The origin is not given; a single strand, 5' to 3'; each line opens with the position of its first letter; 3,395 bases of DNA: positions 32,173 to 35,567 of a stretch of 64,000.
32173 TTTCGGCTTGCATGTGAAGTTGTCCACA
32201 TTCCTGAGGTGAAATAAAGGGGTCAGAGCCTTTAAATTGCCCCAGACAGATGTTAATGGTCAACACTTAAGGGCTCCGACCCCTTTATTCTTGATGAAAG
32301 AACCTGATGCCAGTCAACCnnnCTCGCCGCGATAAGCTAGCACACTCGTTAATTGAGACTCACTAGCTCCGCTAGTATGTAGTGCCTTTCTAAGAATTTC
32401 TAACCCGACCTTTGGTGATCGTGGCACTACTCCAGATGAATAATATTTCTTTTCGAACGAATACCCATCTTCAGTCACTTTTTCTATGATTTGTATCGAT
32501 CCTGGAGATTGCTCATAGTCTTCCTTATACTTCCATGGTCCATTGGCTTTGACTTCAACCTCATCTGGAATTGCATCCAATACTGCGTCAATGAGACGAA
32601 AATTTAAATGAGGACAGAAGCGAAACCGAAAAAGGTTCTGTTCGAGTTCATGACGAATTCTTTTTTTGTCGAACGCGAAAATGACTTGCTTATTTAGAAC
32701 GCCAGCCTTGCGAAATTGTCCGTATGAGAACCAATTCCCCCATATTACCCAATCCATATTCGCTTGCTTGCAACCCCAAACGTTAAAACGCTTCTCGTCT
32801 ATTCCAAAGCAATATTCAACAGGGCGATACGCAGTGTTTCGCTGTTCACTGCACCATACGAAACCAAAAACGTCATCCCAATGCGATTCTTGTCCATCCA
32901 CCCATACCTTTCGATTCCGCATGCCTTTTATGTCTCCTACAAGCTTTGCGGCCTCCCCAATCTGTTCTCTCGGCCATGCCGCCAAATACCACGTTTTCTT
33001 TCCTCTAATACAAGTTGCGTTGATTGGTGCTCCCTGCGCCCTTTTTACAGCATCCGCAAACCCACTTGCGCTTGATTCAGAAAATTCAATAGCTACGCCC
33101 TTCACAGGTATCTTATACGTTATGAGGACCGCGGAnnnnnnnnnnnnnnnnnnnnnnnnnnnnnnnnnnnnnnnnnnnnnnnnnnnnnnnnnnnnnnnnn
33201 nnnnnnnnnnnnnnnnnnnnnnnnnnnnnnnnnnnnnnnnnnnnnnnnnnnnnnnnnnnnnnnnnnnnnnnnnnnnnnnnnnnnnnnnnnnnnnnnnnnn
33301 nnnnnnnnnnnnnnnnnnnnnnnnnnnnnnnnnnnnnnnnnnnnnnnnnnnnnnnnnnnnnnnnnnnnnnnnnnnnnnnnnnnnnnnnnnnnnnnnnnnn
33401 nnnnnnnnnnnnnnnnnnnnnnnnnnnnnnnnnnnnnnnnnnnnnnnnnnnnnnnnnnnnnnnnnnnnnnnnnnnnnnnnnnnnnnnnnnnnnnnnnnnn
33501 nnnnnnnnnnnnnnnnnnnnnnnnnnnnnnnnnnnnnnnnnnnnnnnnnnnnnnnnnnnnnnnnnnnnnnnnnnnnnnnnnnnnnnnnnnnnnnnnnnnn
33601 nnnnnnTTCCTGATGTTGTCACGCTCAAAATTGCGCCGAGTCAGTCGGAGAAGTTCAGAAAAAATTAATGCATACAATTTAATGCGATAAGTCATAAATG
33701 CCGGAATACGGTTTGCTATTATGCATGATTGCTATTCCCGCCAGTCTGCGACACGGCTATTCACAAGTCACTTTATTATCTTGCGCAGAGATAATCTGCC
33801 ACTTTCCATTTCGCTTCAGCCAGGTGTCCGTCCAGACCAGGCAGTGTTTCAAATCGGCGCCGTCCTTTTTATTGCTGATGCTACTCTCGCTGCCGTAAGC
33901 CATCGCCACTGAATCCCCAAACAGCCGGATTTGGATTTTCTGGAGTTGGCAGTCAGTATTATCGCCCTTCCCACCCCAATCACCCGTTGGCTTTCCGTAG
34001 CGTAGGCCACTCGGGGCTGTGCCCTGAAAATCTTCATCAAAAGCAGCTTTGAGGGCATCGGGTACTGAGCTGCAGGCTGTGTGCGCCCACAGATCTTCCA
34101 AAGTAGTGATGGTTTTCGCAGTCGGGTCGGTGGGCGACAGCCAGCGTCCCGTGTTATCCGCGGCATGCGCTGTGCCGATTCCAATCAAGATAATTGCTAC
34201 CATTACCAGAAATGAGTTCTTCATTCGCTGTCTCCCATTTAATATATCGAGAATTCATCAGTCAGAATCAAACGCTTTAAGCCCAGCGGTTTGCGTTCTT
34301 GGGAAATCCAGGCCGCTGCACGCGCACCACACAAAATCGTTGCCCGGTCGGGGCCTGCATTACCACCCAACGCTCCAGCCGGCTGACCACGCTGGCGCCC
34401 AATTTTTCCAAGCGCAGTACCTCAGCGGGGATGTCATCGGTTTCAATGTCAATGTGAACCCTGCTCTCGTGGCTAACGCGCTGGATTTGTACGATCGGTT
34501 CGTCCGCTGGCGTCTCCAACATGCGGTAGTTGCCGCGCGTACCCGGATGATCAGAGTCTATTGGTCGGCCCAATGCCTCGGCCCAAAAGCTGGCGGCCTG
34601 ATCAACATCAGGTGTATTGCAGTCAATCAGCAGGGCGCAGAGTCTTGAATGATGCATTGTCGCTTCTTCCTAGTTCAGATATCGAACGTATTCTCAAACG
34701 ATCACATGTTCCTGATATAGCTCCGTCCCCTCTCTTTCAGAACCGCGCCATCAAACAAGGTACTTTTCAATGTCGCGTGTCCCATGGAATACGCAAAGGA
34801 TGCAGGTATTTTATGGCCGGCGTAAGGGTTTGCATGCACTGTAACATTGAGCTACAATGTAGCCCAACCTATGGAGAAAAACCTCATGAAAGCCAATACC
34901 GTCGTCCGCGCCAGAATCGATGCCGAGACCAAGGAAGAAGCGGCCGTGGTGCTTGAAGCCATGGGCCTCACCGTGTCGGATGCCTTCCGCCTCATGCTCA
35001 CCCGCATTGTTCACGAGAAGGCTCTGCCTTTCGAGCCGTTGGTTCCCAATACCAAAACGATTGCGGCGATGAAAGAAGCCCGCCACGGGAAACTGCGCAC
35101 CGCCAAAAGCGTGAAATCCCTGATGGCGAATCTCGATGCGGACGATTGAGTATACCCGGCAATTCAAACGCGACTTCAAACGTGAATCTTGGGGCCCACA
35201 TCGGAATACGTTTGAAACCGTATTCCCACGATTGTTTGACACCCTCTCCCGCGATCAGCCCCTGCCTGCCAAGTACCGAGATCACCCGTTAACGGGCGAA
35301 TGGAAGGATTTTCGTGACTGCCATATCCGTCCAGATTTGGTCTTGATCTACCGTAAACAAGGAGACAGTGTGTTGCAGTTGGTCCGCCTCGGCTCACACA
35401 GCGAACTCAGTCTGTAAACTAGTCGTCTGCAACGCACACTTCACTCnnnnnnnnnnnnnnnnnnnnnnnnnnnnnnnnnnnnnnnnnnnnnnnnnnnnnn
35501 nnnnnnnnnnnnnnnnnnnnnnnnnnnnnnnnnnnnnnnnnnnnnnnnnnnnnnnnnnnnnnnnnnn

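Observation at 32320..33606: Orphan TerB + zinc-ribbon protein with an unrecognisable Trp-rich C-terminal domain of about 280 aa: candidate single-gene stress or defence factor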

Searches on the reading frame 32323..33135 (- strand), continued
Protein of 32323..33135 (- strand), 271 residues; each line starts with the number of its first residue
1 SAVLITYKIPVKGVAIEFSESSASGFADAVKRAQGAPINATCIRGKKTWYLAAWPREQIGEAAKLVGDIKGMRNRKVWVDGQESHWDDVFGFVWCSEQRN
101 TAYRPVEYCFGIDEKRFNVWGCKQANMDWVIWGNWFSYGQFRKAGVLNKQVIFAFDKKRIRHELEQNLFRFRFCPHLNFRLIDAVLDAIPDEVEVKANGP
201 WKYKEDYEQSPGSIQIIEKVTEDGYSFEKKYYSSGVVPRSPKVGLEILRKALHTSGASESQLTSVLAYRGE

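Call 87: find_related_loci(query=A2, collection=viral_contigs, flank=8000)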
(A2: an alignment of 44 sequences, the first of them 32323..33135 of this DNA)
Query A2 (271 aa) in viral_contigs; peptide patterns used: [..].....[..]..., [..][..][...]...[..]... (x = any residue, [..] = any of these).
91 stretches matched a pattern; 11 encode a relative of the query (tblastn E <= 1e-3); 11 distinct loci.
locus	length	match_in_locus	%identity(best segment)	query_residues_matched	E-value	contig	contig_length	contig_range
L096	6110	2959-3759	53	1-264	7e-99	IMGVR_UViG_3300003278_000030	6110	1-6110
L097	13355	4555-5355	53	1-264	7e-99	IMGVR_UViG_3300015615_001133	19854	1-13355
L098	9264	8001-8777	47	8-266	1e-82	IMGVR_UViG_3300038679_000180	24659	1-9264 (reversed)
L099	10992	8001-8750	49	9-258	2e-82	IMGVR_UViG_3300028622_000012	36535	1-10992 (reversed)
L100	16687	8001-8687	37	12-252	4e-41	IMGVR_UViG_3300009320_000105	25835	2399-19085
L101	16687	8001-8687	37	12-252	4e-41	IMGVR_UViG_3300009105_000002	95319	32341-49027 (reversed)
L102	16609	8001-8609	33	11-217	2e-34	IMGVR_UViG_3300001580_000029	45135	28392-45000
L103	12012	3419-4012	31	11-212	2e-30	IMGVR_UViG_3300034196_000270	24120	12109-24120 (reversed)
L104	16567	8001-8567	31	11-203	9e-29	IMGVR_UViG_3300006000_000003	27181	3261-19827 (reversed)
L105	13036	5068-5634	29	11-203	2e-27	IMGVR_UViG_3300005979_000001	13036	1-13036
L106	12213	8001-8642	25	12-227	1e-22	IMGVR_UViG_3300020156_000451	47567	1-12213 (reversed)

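Call 90: search_protein_families(library=phrogs, alignment_id=A7, max_evalue=0.00001)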
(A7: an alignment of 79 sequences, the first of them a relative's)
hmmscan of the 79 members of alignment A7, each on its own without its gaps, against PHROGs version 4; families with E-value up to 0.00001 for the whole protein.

A. member 1, L097:211-1515:+ (435 aa): 0 families

B. families by the number of members that match (of 79 scanned): 65 families (the first 25 are shown)
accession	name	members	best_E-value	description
phrog_8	-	4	4e-15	transcriptional regulator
phrog_4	-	3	6.1e-61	transcriptional repressor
phrog_2328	-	3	1.1e-13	transcriptional repressor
phrog_2104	-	3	3.8e-07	-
phrog_3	-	2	3e-10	transcriptional repressor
phrog_2967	-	2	6.6e-10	transcriptional regulator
phrog_5823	-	2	8.1e-10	transcriptional regulator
phrog_491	-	2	1.9e-09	Mu Gam-like end protection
phrog_2439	-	2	2e-06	transcriptional regulator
phrog_17239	-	1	4.5e-88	-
phrog_15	-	1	5.2e-79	terminase large subunit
phrog_9788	-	1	4.9e-77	-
phrog_16866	-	1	1.1e-66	-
phrog_310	-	1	5.6e-59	transposase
phrog_21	-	1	1.7e-39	portal protein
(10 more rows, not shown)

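Call 92: search_dna_similar(query=L097:6130-7977:-, collection=phages, mode=protein, max_evalue=0.001, max_rows=6)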
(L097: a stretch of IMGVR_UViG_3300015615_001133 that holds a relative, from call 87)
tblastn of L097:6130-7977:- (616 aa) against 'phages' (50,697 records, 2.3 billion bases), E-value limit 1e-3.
Records with a match: 332; places in all: 333; records where one place covers at least 80% of the query: 54.
Best place of each record, by identity: <60% 332.
By first word of the organism name: Flavobacterium 78; Vibrio 28; Bacteriophage 22; Pseudomonas 15; Escherichia 14; Ralstonia 13; Xanthomonas 12; Wolbachia 11; Rhodobacter 11; Faecalibacterium 10; and 48 more.
By host as written in the record: Flavobacterium columnare 62; - 35; Ralstonia solanacearum 13; Escherichia coli 11; Rhodobacter capsulatus YW1 11; Ruegeria pomeroyi DSS-3 10; Faecalibacterium prausnitzii 8; Xanthomonas campestris pv. campestris GBBC 1419 8; and 119 more.
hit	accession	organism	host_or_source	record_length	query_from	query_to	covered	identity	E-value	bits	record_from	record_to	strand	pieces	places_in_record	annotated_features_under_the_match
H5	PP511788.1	Dulem virus 34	Propithecus coquereli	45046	43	590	89%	25.1%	1e-26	122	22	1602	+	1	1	terminase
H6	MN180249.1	Wolbachia phage WO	Wolbachia sp. wRi_AMD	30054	44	586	88%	25.0%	9e-19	97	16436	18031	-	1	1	terminase large subunit | hypothetical protein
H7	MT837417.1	Bacteriophage sp.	human fecal samples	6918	44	590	89%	24.7%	4e-26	120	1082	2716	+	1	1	record has no annotation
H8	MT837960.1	Bacteriophage sp.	human fecal samples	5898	32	586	90%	24.3%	6e-23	110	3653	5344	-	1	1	record has no annotation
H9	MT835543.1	Bacteriophage sp.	human fecal samples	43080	43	590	89%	24.3%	3e-23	111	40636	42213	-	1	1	record has no annotation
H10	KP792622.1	Verrucomicrobia phage P8625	Puniceicoccales sp. IMCC8625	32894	45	598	90%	24.0%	1e-35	149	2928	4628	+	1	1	hypothetical protein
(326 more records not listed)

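Call 93: search_dna_similar(query=L099:2330-4138:-, collection=phages, mode=protein, max_evalue=0.001, max_rows=6)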
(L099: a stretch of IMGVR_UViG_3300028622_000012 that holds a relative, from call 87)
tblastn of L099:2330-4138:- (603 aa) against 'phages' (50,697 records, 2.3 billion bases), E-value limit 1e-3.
Records with a match: 69; places in all: 69; records where one place covers at least 80% of the query: 13.
Best place of each record, by identity: <60% 69.
By first word of the organism name: Pseudomonas 52; Burkholderia 9; Stenotrophomonas 2; Escherichia 2; Microcystis 1; Leptolyngbya 1; Ralstonia 1; Klebsiella 1.
By host as written in the record: Pseudomonas aeruginosa 33; - 11; Burkholderia sp. 5; Pseudomonas aeruginosa ST773 (NDM-1-producing) 2; Pseudomonas aeruginosa PAO1 (ATCC 15692) 2; Burkholderia thailandensis 2; Pseudomonas aeruginosa PA14 1; Pseudomonas aeruginosa strain 3-38 1; and 12 more.
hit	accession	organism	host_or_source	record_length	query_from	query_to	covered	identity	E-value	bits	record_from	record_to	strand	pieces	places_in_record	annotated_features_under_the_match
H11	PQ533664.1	Pseudomonas phage Young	Pseudomonas aeruginosa PA14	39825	56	586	88%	27.6%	4e-33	142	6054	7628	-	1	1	transposase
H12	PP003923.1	Pseudomonas phage vB_Pae_U11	Pseudomonas aeruginosa ST773 ...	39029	56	586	88%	27.4%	2e-32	139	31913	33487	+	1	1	transposase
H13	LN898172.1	Pseudomonas phage vB_PaeS_PM105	Pseudomonas aeruginosa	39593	56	586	88%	27.4%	9e-32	137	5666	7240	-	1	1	PM105_12: putative transposase A subunit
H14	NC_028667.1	Pseudomonas phage vB_PaeS_PM105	Pseudomonas aeruginosa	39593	56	586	88%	27.4%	9e-32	137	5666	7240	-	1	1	PM105_12: transposase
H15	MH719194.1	Pseudomonas phage Ps60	Pseudomonas aeruginosa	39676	56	586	88%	27.4%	9e-32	137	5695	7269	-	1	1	transposase A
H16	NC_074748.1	Pseudomonas phage Ps60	Pseudomonas aeruginosa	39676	56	586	88%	27.4%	9e-32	137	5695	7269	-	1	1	transposase A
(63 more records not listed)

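Call 94: search_dna_similar(query=L099:6587-7300:+, collection=phages, mode=protein, max_evalue=0.001, max_rows=6)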
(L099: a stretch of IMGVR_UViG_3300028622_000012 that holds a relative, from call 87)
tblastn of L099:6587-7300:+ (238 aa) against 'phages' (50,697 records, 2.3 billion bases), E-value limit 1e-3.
Records with a match: 21; places in all: 25; records where one place covers at least 80% of the query: 0.
Best place of each record, by identity: <60% 21.
By first word of the organism name: Bacteriophage 5; Clostridium 4; Butyrivibrio 3; Liberibacter 3; Bacillus 2; Peptoclostridium 1; Clostridioides 1; Lactobacillus 1; Escherichia 1.
By host as written in the record: - 5; Clostridium perfringens 2; Butyrivibrio fibrisolvens DSM 3071 2; Clostridium difficile 2; Candidatus Liberibacter asiaticus UF506 2; Bacillus alcalophilus CGMCC 1.3604 1; Butyrivibrio sp. 1; Peptoclostridium difficile strain DSM1296 1; and 5 more.
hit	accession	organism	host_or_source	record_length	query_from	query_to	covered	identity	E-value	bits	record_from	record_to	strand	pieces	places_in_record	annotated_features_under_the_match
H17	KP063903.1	Bacillus phage BalMu-1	Bacillus alcalophilus CGMCC 1.3604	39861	5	75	30%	39.4%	1e-5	51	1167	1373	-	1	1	hypothetical protein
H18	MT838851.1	Bacteriophage sp.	human fecal samples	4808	4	74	30%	38.0%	3e-6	53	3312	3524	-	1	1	record has no annotation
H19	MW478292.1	Clostridium phage vB_CpeS-1181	Clostridium perfringens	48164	6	74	29%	39.1%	8e-5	49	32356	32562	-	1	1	repressor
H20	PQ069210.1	Butyrivibrio phage Closwp03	Butyrivibrio sp.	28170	10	74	27%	40.0%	6e-4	46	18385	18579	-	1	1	transcriptional regulator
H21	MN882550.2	Butyrivibrio phage Arawn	Butyrivibrio fibrisolvens DSM 3071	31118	10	74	27%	40.0%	6e-4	46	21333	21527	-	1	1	hypothetical protein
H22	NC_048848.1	Butyrivibrio phage Arawn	Butyrivibrio fibrisolvens DSM 3071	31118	10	74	27%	40.0%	6e-4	46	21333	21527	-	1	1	transcriptional regulator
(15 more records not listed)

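Call 95: search_dna_similar(query=L098:6538-7506:+, collection=phages, mode=protein, max_evalue=0.001, max_rows=6)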
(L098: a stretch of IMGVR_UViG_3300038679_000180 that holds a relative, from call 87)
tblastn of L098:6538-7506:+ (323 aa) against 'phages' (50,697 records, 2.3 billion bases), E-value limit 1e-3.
Records with a match: 24; places in all: 86; records where one place covers at least 80% of the query: 0.
Best place of each record, by identity: <60% 24.
By first word of the organism name: Wolbachia 10; Mycobacterium 6; Leptospira 3; Acinetobacter 2; Mollyvirus 1; Megaira 1; Bacteriophage 1.
By host as written in the record: - 5; Wolbachia endosymbiont wVitA of Nasonia vitripennis 2; Wolbachia sp. wRi_AMD 2; Allonemobius socius 2; Homo sapiens 2; wVitA Wolbachia of Nasonia vitripennis 1; Wolbachia endosymbiont wVitB of Nasonia vitripennis 1; Mycobacterium abscessus GD36 1; and 8 more.
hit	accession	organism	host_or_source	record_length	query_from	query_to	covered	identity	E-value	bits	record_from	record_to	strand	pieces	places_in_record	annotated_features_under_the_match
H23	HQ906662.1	Wolbachia endosymbiont wVitA of Nasonia vitripennis phage ...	Wolbachia endosymbiont wVitA of Nasonia ...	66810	49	235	58%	34.3%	7e-6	106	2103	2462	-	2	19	ankyrin repeat protein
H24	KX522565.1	Wolbachia phage WO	wVitA Wolbachia of Nasonia vitripennis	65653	58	235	55%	34.5%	4e-9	117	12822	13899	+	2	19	ankyrin repeat family protein (x2)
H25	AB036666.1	Wolbachia phage WO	-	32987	46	199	48%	38.8%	1e-6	107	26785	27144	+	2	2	gp29: hypothetical protein containing ankyrin-like repeat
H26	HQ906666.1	Wolbachia endosymbiont wVitB of Nasonia vitripennis phage ...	Wolbachia endosymbiont wVitB of Nasonia ...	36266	10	209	62%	28.0%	1e-9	65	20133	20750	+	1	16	ankyrin repeat protein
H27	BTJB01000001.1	Mollyvirus Mo1-1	-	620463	84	273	59%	27.7%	3e-4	48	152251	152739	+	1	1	ankyrin repeat protein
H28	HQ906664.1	Wolbachia endosymbiont wVitA of Nasonia vitripennis phage ...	Wolbachia endosymbiont wVitA of Nasonia ...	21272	50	191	44%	36.1%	4e-9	111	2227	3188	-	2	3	record has no annotation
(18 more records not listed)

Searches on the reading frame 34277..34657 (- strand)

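Call 12: search_protein_families(library=pfam, proteins=[window:34277-34657:-], max_evalue=0.001)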
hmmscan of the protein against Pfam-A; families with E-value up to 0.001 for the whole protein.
window:34277-34657:- (126 aa): 2 families
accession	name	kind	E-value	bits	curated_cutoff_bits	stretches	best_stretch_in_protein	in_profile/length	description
PF18029.7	Glyoxalase_6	-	9.9e-22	78.1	23.6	1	11-111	4-106/106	Glyoxalase-like domain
PF00903.31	Glyoxalase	-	0.00031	21.6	20.6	1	14-96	8-101/121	Glyoxalase/Bleomycin resistance protein/Dioxygenase superfamily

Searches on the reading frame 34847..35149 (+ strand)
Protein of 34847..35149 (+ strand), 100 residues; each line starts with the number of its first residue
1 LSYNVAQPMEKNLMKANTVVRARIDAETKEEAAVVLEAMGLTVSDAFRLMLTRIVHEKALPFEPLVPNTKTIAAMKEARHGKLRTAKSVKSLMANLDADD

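Call 12: search_protein_families(library=pfam, proteins=[window:34847-35149:+], max_evalue=0.001)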
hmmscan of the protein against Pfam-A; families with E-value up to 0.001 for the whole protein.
window:34847-35149:+ (100 aa): 1 family
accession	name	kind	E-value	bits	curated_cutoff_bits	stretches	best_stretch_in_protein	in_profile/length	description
PF04221.18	RelB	-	2.3e-22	79.1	22.4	1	17-94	1-80/82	RelB antitoxin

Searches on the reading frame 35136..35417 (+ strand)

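Call 12: search_protein_families(library=pfam, proteins=[window:35136-35417:+], max_evalue=0.001)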
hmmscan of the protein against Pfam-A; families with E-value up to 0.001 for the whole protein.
window:35136-35417:+ (93 aa): 2 families
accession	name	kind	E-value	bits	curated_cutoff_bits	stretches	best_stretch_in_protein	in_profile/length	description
PF15738.11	YafQ_toxin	-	1.8e-29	102.3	30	1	2-91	1-86/88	Bacterial toxin of type II toxin-antitoxin system, YafQ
PF05016.21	ParE_toxin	-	3.8e-09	37.4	23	1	4-90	1-87/89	ParE toxin of type II toxin-antitoxin system, parDE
